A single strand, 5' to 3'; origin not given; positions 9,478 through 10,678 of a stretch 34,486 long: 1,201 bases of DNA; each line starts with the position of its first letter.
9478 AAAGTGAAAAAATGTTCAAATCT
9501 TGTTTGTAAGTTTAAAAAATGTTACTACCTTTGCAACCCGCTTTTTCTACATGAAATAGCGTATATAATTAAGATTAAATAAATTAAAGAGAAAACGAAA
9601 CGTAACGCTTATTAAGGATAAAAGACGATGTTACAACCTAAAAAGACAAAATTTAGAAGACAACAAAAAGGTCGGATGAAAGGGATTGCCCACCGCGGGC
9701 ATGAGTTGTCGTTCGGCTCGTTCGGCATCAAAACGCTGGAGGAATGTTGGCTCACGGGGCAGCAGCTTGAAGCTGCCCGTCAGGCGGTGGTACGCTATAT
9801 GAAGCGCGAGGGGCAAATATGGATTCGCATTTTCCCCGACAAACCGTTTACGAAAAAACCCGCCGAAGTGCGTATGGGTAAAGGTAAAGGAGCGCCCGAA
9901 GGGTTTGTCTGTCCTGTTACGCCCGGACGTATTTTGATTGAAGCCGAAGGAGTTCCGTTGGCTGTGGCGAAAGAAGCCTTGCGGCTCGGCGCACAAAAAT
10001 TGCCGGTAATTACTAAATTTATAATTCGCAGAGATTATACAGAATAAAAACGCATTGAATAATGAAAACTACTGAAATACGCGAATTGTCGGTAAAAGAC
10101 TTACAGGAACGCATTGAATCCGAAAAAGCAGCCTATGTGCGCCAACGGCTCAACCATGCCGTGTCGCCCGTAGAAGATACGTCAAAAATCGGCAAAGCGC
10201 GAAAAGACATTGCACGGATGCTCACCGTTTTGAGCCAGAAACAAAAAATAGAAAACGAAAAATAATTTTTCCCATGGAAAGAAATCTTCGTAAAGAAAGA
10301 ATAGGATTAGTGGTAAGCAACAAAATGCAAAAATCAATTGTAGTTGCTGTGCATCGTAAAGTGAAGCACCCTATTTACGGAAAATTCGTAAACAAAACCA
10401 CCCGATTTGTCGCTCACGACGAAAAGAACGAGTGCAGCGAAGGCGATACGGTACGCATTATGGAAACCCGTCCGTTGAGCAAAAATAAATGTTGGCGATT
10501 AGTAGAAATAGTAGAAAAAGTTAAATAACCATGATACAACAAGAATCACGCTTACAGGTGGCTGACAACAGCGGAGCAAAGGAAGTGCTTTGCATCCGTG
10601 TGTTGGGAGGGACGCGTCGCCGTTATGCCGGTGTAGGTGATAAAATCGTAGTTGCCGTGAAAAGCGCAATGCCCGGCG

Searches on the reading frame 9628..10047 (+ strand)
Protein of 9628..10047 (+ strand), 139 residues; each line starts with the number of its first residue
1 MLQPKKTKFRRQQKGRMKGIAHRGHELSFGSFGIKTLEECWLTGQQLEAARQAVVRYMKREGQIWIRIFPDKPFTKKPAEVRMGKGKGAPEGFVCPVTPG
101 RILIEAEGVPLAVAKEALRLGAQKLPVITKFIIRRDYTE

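Call 3: search_protein_families(library=ncbifam, proteins=[window:9628-10047:+])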
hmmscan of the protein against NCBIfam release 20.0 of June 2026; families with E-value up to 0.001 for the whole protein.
window:9628-10047:+ (139 aa): 4 families
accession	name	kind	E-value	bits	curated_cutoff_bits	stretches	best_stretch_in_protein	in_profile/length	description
TIGR01164.1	rplP_bact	equivalog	3.3e-53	179.1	76.85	1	2-127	1-126/126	50S ribosomal protein L16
NF003239.0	PRK04199.1-4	equivalog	2.3e-05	24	91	1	38-135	52-165/172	50S ribosomal protein L16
TIGR00279.1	uL16_euk_arch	equivalog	3.2e-05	23.7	223.55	1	42-136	57-167/172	50S ribosomal protein L16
NF003236.0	PRK04199.1-1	equivalog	0.00044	19.7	233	0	84-134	113-165/174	50S ribosomal protein L16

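Call 17: find_related_loci(query=window:9628-10047:+, collection=metagenome_contigs, flank=6000)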
Query window:9628-10047:+ (139 aa) in metagenome_contigs; peptide patterns used: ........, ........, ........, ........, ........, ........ (x = any residue, [..] = any of these).
600 stretches matched a pattern (row limit reached: there are more); 585 encode a relative of the query (tblastn E <= 1e-3); the best 80 are kept; 80 distinct loci.
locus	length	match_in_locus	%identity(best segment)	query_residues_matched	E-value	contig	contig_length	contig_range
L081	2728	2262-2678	91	1-139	2e-87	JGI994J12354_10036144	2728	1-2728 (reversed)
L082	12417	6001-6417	91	1-139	1e-84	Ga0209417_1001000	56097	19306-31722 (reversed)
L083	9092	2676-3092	89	1-139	5e-84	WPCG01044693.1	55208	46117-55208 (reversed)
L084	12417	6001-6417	89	1-139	1e-83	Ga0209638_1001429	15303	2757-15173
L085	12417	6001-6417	88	1-139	3e-83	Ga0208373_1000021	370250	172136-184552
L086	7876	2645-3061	89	1-139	8e-83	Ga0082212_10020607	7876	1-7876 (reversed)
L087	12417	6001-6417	89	1-139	8e-83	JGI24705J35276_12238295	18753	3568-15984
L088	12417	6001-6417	87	1-139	2e-82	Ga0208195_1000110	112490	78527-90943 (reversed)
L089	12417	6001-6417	87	1-139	1e-81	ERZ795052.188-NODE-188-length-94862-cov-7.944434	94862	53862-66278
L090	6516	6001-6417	87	1-139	1e-81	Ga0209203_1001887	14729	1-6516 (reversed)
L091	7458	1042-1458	88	1-139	5e-81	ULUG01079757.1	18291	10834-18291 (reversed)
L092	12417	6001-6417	88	1-139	7e-81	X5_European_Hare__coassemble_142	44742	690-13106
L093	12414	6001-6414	86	1-138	3e-80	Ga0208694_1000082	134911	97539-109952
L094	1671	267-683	83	1-139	5e-84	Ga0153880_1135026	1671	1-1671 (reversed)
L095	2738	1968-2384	84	1-139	2e-81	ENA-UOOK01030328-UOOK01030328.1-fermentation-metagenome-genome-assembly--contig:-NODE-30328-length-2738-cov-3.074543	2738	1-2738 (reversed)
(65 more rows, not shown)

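Call 44: find_homologous_proteins(query=window:9628-10047:+, max_evalue=1e-40)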
Query window:9628-10047:+ (139 aa): 7980 proteins with E <= 1e-40 among 8000 candidates; the best 120 are listed.
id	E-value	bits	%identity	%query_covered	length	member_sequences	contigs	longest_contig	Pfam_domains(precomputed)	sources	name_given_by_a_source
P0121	5.8e-103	358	-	-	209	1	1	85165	PF00252.25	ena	-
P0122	1.7e-84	299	94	100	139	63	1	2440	PF00252.25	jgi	jgi:large subunit ribosomal protein L16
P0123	1.5e-82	292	94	100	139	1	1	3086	PF00252.25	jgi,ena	-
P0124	1.7e-82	292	94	100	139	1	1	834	PF00252.25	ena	-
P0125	6.7e-82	290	94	100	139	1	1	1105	PF00252.25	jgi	jgi:large subunit ribosomal protein L16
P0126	2.1e-81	289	92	100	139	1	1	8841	PF00252.25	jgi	jgi:large subunit ribosomal protein L16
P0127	5.6e-81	287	92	100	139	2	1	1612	PF00252.25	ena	-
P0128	2.2e-79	282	90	100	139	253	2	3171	PF00252.25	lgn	-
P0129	3.0e-79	282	91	100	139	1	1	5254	PF00252.25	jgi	jgi:large subunit ribosomal protein L16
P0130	7.8e-79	280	91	100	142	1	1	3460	PF00252.25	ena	-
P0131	4.1e-78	278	88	100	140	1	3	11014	PF00252.25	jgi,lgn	jgi:large subunit ribosomal protein L16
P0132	7.5e-78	277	88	100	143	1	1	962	PF00252.25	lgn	-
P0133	7.5e-78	277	87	100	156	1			PF00252.25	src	-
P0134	7.6e-78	277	88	100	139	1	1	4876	PF00252.25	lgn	-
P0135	1.2e-77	276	88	100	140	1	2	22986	PF00252.25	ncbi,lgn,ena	-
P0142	6.0e-77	274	88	100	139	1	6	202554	PF00252.25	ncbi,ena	-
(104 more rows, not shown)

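Call 45: find_encoding_contigs(protein=P0121, flank=10000, max_places=3)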
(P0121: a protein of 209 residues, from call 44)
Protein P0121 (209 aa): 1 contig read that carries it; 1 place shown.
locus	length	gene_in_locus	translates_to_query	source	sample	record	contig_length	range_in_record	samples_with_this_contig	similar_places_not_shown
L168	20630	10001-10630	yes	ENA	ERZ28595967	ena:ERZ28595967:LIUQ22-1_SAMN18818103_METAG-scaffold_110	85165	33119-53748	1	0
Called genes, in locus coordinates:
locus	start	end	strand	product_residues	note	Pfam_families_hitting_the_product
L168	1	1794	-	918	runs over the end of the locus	PF00133:tRNA-synt_1, PF09334:tRNA-synt_1g, PF13603:tRNA-synt_1_2, PF08264:Anticodon_1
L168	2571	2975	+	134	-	PF00164:Ribosom_S12_S23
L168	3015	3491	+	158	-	PF00177:Ribosomal_S7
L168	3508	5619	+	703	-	PF00009:GTP_EFTU, PF03144:GTP_EFTU_D2, PF22042:EF-G_D2, PF14492:EFG_III, PF16658:RF3_C (weak), PF03764:EFG_IV, PF00679:EFG_C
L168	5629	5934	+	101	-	PF00338:Ribosomal_S10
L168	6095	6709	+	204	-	PF00297:Ribosomal_L3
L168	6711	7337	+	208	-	PF00573:Ribosomal_L4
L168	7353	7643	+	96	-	PF00276:Ribosomal_L23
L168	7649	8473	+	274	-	PF00181:Ribosomal_L2_N, PF03947:Ribosomal_L2_C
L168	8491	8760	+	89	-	PF00203:Ribosomal_S19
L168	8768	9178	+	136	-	PF00237:Ribosomal_L22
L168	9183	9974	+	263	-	PF05316:VAR1 (faint), PF07650:KH_2, PF00189:Ribosomal_S3_C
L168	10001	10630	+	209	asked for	PF00252:Ribosomal_L16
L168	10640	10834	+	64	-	PF00831:Ribosomal_L29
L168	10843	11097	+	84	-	PF00366:Ribosomal_S17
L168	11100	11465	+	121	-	PF00238:Ribosomal_L14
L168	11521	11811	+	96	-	PF00467:KOW (weak), PF17136:ribosomal_L24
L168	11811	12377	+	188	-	PF00281:Ribosomal_L5, PF00673:Ribosomal_L5_C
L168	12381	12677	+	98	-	PF00253:Ribosomal_S14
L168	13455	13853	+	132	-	PF00410:Ribosomal_S8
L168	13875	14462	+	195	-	PF00347:Ribosomal_L6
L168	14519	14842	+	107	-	PF00861:Ribosomal_L18p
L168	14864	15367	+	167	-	PF00333:Ribosomal_S5, PF03719:Ribosomal_S5_C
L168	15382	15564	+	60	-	PF00327:Ribosomal_L30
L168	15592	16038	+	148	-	PF00828:Ribosomal_L27A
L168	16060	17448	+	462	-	PF00344:SecY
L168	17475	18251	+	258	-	PF00557:Peptidase_M24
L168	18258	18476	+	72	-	PF01176:eIF-1a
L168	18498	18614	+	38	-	PF00444:Ribosomal_L36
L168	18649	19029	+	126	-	PF00416:Ribosomal_S13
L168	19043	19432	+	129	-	PF00411:Ribosomal_S11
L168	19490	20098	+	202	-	PF00163:Ribosomal_S4, PF01479:S4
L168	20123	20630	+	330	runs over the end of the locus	PF01193:RNA_pol_L, PF01000:RNA_pol_A_bac, PF03118:RNA_pol_A_CTD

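Call 46: find_encoding_contigs(protein=P0142, flank=10000, max_places=2)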
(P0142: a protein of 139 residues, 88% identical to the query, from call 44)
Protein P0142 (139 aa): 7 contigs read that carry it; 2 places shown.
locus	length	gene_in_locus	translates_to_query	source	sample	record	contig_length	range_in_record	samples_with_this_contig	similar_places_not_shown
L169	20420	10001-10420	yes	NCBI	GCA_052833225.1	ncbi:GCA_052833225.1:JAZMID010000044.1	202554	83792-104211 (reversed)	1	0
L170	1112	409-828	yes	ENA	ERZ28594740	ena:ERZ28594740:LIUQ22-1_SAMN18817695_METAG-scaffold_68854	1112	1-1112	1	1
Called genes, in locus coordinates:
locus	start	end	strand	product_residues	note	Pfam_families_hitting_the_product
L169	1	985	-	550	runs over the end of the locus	-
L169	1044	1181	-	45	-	-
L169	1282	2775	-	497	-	-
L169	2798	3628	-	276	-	PF08323:Glyco_transf_5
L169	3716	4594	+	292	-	PF18075:FtsX_ECD, PF02687:FtsX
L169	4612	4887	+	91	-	PF11297:DUF3098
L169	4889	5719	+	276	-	PF02673:BacA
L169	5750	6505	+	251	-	PF00149:Metallophos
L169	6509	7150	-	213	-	PF14127:DUF4294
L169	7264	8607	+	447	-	PF03616:Glt_symporter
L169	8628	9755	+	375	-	PF01244:Peptidase_M19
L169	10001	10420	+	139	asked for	PF00252:Ribosomal_L16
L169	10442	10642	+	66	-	PF00831:Ribosomal_L29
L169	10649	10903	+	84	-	PF00366:Ribosomal_S17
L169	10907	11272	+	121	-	PF00238:Ribosomal_L14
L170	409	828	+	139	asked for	PF00252:Ribosomal_L16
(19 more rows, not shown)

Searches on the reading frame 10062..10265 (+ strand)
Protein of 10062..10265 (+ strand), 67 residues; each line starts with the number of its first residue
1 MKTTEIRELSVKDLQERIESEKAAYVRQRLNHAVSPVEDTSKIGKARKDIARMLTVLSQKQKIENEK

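Call 3: search_protein_families(library=ncbifam, proteins=[window:10062-10265:+])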
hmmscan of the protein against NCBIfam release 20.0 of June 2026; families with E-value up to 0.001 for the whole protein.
window:10062-10265:+ (67 aa): 1 family
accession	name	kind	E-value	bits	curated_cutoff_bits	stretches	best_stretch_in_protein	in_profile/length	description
TIGR00012.1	L29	equivalog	4.6e-14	52.2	22.6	1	5-60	1-56/56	50S ribosomal protein L29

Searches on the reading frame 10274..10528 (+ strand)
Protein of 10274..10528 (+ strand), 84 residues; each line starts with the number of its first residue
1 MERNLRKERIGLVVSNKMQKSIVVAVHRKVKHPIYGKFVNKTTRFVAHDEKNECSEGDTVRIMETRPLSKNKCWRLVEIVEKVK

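Call 3: search_protein_families(library=ncbifam, proteins=[window:10274-10528:+])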
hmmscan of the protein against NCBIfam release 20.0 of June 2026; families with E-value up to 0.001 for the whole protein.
window:10274-10528:+ (84 aa): 4 families
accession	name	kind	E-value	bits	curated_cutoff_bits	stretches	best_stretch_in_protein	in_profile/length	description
NF004123.1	PRK05610.1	equivalog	1.5e-35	121.1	74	1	6-77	1-72/72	30S ribosomal protein S17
TIGR03635.1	uS17_bact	equivalog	4e-35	119.7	88.7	1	6-77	1-72/72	30S ribosomal protein S17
NF006345.0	PRK08572.1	equivalog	1.2e-12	47.7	120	1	11-82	36-108/111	30S ribosomal protein S17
TIGR03630.1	uS17_arch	equivalog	5.7e-10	39.1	105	1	11-79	32-101/102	30S ribosomal protein S17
